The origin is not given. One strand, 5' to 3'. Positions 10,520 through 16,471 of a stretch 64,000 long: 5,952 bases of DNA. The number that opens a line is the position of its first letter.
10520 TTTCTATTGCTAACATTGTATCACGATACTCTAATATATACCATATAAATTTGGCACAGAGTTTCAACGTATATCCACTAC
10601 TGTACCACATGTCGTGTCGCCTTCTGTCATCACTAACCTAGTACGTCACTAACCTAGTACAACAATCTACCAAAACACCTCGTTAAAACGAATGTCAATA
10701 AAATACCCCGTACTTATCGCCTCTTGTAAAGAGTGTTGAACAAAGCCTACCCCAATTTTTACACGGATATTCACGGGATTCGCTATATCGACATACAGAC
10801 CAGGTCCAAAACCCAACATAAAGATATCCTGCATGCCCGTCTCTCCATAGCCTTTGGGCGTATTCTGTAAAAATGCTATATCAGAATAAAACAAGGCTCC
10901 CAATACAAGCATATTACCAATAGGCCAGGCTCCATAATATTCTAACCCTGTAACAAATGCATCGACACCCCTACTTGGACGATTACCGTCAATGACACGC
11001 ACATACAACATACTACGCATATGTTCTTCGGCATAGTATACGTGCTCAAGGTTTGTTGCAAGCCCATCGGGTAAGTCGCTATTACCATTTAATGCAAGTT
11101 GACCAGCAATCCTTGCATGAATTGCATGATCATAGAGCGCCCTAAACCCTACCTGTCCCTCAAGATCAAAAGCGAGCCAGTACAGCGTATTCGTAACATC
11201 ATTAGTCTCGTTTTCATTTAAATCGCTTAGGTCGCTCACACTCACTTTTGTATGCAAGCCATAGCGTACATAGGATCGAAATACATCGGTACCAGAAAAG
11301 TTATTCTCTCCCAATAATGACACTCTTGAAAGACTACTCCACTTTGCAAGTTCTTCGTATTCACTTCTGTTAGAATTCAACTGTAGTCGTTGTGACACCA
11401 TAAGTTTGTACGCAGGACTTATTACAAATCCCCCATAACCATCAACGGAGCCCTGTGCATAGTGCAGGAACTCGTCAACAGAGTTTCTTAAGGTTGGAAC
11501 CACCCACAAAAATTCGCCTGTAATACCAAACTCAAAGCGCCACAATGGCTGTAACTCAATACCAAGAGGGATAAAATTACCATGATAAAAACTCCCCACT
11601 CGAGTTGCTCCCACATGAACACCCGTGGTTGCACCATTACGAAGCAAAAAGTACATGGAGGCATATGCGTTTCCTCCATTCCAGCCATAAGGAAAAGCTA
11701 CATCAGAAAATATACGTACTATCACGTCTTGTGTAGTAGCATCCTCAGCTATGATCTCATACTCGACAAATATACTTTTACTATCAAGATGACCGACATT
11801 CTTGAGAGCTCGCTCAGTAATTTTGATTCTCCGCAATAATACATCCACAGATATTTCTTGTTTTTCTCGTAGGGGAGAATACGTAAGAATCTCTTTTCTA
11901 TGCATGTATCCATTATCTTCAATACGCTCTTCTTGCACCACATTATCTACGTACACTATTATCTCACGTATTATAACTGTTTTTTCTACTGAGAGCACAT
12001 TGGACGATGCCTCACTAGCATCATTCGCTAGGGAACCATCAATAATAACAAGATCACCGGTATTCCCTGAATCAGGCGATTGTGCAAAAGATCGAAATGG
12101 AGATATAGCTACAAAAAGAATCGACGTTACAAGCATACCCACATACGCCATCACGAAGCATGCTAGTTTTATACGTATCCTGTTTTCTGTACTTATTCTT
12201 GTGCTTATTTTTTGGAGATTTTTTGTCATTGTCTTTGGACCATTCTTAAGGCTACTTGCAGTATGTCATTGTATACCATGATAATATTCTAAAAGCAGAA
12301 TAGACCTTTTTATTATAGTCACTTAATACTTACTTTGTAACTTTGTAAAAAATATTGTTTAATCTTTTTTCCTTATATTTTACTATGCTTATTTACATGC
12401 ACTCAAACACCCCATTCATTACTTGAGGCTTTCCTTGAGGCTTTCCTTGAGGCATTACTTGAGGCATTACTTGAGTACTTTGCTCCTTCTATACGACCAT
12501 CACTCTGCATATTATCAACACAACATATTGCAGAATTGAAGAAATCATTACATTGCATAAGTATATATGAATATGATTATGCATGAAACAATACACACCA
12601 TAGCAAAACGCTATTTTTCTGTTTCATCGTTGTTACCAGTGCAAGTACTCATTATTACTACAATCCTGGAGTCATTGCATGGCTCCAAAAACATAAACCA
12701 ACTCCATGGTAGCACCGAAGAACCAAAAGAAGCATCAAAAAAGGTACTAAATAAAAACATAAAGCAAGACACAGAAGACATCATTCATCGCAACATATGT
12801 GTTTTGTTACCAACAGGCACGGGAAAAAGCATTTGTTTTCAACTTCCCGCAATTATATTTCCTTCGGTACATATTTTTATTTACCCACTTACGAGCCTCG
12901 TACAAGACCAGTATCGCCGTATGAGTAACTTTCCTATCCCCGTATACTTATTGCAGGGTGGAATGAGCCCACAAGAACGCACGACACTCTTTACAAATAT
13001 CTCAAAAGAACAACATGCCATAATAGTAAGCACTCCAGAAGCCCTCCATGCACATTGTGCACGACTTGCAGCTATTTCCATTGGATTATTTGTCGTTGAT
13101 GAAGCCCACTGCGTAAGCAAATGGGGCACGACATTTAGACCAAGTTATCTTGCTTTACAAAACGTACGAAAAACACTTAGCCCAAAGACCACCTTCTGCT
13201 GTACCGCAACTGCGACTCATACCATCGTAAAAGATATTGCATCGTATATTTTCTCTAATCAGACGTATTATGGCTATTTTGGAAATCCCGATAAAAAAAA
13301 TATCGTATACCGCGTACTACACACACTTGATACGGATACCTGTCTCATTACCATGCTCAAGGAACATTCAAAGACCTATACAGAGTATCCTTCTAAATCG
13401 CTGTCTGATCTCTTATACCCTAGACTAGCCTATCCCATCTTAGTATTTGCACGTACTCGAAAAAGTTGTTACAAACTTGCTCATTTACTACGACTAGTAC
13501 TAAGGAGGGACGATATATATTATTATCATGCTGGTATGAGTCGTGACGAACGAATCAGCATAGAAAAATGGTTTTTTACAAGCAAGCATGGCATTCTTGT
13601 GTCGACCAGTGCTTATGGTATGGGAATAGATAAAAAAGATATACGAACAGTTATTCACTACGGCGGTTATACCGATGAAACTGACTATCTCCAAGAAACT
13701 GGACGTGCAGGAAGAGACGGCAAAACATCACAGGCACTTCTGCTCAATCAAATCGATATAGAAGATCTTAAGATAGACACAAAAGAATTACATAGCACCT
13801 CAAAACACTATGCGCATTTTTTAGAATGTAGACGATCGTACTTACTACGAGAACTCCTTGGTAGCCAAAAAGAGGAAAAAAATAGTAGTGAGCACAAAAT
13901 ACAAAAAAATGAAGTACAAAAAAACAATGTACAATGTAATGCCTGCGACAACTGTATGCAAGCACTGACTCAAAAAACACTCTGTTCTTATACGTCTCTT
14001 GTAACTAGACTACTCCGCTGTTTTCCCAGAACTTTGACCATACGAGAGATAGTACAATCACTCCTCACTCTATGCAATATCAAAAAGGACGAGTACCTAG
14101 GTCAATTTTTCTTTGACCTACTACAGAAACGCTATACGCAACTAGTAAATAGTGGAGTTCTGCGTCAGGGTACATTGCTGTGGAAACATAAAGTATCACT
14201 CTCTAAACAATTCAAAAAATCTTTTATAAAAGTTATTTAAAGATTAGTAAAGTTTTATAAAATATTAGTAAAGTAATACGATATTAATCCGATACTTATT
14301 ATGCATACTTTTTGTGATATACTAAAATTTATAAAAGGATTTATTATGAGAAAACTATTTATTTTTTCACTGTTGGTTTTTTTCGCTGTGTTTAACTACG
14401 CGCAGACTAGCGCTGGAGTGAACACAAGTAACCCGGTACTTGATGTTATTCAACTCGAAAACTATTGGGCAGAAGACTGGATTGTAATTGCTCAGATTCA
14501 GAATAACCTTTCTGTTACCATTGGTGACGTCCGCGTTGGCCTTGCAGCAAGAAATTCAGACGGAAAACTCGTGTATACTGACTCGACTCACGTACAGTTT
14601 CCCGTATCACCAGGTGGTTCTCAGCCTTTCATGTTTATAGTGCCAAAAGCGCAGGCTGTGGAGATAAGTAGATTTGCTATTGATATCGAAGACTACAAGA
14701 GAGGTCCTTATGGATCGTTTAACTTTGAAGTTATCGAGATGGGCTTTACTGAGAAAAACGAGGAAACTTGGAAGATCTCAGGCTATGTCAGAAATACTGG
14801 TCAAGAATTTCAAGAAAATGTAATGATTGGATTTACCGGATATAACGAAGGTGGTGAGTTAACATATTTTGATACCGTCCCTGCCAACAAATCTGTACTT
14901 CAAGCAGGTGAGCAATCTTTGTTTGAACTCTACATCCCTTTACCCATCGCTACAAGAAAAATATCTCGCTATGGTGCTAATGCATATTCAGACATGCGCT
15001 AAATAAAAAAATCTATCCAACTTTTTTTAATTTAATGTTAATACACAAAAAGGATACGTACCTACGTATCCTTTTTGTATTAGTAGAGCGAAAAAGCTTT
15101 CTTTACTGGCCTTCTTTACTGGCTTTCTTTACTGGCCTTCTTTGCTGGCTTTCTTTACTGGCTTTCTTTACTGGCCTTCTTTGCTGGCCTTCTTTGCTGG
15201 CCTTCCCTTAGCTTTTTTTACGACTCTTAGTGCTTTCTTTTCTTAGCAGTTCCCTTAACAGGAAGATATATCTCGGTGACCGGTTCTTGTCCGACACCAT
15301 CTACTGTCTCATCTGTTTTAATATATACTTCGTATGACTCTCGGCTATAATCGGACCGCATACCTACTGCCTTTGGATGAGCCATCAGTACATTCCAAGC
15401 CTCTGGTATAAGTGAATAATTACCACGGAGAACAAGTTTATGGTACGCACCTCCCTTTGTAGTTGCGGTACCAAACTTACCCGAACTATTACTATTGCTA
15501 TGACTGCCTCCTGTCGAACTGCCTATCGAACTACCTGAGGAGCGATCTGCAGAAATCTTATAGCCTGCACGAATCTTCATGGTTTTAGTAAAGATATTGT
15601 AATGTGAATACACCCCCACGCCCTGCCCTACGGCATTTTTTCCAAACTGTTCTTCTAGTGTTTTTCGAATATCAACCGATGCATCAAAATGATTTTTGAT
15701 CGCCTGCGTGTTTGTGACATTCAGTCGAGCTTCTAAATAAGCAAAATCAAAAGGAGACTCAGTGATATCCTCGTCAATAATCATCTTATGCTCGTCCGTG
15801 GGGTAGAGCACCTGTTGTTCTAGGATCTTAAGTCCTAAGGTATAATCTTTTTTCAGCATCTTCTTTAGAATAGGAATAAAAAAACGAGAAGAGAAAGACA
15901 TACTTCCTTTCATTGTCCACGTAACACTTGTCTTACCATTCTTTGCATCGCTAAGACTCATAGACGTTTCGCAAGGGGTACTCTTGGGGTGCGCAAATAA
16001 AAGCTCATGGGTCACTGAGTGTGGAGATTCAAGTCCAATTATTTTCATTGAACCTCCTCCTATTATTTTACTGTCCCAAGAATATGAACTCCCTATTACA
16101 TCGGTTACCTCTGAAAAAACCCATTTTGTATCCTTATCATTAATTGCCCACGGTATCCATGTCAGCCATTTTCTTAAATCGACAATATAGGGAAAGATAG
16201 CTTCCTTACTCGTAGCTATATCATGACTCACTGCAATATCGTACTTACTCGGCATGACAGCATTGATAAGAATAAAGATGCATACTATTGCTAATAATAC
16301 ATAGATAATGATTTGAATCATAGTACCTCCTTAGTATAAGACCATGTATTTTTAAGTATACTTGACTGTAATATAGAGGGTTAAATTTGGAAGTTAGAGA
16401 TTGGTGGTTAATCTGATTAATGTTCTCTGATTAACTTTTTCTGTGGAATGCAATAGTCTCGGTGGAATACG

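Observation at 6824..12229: MacB/LolCDE-type ABC transporter interleaved with two unassigned helical exported proteins, next to a one-POTRA Omp85-like barrel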

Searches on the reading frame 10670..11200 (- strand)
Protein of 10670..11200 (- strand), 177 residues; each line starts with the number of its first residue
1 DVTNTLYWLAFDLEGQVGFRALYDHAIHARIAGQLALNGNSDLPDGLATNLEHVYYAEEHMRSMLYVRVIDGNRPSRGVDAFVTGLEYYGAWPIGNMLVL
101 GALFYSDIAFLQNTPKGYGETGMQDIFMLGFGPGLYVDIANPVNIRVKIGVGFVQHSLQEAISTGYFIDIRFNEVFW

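Call 55: search_protein_families(library=pfam, proteins=[window:10670-11200:-], max_evalue=10)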
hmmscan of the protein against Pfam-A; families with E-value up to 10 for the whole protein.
window:10670-11200:- (177 aa): 2 families
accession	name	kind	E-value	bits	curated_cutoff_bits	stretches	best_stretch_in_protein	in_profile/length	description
PF09251.16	PhageP22-tail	-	0.012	14.4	25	1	61-113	170-225/552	Salmonella phage P22 tail-spike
PF09071.16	Alpha-amyl_C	-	0.027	14.8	27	1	2-47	7-51/67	Alpha-amylase, C terminal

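Call 99: search_solved_structures(query=window:10670-11119:-, max_evalue=10, show_alignments=3)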
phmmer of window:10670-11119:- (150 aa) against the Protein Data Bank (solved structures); distinct sequences matched with E-value up to 10: 19.
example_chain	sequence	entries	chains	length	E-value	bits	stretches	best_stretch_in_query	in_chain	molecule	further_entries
1qa3_A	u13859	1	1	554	0.025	17.9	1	35-86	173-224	TAILSPIKE PROTEIN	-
1qa2_A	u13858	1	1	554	0.032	17.5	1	35-86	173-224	TAILSPIKE PROTEIN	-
1qrb_A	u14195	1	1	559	0.04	17.2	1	35-85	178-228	PROTEIN (TAILSPIKE-PROTEIN)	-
2vfp_A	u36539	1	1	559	0.054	16.8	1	35-85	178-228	P22 TAILSPIKE PROTEIN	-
1tyu_A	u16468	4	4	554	0.055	16.7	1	35-85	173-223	TAILSPIKE PROTEIN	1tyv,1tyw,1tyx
1qrc_A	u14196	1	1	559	0.056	16.7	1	35-85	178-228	TAILSPIKE PROTEIN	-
1qq1_A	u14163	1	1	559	0.056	16.7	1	35-85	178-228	TAILSPIKE PROTEIN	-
1tsp_A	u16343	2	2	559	0.056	16.7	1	35-85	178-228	TAILSPIKE-PROTEIN | Bifunctional tail protein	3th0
2vfm_A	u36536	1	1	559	0.056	16.7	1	35-85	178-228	BIFUNCTIONAL TAIL PROTEIN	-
2vfo_A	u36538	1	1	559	0.057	16.7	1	35-85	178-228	P22 TAILSPIKE PROTEIN, MUTANT V125L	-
2vfn_A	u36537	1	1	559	0.057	16.7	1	35-85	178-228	BIFUNCTIONAL TAIL PROTEIN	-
2vfq_A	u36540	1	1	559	0.057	16.7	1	35-85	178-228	P22 TAILSPIKE PROTEIN,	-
5gai_Y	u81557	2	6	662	0.068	16.4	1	35-85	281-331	Tail fiber protein | Tail spike protein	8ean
8tvr_A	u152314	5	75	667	0.069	16.4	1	35-85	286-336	Tail spike protein | Endorhamnosidase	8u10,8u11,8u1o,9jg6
2xc1_A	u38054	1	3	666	0.07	16.4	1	35-85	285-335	BIFUNCTIONAL TAIL PROTEIN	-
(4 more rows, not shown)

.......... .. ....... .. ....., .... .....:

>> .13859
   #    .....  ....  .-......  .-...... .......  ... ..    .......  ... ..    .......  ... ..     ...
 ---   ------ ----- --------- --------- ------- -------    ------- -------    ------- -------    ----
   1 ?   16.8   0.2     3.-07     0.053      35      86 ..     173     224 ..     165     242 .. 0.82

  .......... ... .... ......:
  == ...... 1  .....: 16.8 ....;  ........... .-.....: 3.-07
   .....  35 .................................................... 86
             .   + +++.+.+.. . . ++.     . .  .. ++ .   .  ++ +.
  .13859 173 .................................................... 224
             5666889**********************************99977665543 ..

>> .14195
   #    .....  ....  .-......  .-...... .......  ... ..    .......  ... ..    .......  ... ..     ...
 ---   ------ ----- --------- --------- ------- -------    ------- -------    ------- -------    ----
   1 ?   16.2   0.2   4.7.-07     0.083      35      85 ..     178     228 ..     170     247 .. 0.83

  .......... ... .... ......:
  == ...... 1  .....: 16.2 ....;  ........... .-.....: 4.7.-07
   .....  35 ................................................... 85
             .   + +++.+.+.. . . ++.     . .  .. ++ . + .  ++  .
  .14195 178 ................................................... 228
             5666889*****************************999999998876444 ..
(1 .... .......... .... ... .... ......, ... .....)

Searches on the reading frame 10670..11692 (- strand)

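Call 55: search_protein_families(library=pfam, proteins=[window:10670-11692:-], max_evalue=10)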
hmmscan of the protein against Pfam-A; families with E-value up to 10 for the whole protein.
window:10670-11692:- (341 aa): 2 families
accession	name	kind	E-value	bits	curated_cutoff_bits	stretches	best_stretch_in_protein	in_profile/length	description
PF09251.16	PhageP22-tail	-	0.037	12.9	25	1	225-277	170-225/552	Salmonella phage P22 tail-spike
PF09071.16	Alpha-amyl_C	-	0.039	14.3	27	1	164-211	5-51/67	Alpha-amylase, C terminal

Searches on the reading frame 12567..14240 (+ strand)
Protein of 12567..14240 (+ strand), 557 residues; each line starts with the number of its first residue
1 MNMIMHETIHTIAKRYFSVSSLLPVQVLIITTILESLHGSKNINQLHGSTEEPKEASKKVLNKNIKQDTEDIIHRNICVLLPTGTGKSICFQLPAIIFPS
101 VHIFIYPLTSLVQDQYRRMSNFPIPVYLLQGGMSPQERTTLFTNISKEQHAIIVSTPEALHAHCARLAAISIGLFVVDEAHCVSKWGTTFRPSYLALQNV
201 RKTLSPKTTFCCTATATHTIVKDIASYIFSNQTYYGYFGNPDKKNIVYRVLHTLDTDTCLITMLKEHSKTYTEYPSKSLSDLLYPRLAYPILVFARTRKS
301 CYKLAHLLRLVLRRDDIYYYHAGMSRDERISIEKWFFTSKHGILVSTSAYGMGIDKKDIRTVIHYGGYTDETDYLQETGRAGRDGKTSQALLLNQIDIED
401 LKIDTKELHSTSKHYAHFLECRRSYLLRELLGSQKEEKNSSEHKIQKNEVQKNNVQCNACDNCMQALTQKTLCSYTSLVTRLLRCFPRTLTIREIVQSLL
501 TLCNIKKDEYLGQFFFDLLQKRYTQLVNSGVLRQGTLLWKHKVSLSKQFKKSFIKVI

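Call 3: search_protein_families(library=pfam, proteins=[window:12567-14240:+], max_evalue=0.1)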
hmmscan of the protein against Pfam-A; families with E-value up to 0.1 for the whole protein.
window:12567-14240:+ (557 aa): 5 families
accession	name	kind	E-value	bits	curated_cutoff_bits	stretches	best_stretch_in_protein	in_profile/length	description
PF00271.37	Helicase_C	-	6.1e-22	78.4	23.5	1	288-385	15-110/110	Helicase conserved C-terminal domain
PF00270.35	DEAD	-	8.8e-22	78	26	1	74-219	14-163/167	DEAD/DEAH box helicase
PF04851.21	ResIII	-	4.6e-08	33.6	22.5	1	55-216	10-162/164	Type III restriction enzyme, res subunit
PF16124.10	RecQ_Zn_bind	-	0.0089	17.2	25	1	406-463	26-65/66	RecQ zinc-binding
PF00176.29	SNF2-rel_dom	-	0.021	14.4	24.9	1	123-186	78-140/290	SNF2-related domain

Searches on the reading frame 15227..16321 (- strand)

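Call 16: search_protein_families(library=ncbifam, proteins=[window:15227-16321:-], max_evalue=0.00001)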
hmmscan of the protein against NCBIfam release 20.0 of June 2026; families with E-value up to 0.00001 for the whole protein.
window:15227-16321:- (364 aa): 0 families

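Call 91: search_protein_families(library=pfam, proteins=[window:15227-16321:-], max_evalue=0.0001)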
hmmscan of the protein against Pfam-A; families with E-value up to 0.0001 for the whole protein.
window:15227-16321:- (364 aa): 2 families
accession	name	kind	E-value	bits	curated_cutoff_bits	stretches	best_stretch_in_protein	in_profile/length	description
PF06445.20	GyrI-like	-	1.3e-07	32.5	26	1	188-356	8-155/155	GyrI-like small molecule binding domain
PF10604.15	Polyketide_cyc2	-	1.8e-06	28.7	27.4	1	28-171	3-141/142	Polyketide cyclase / dehydrase and lipid transport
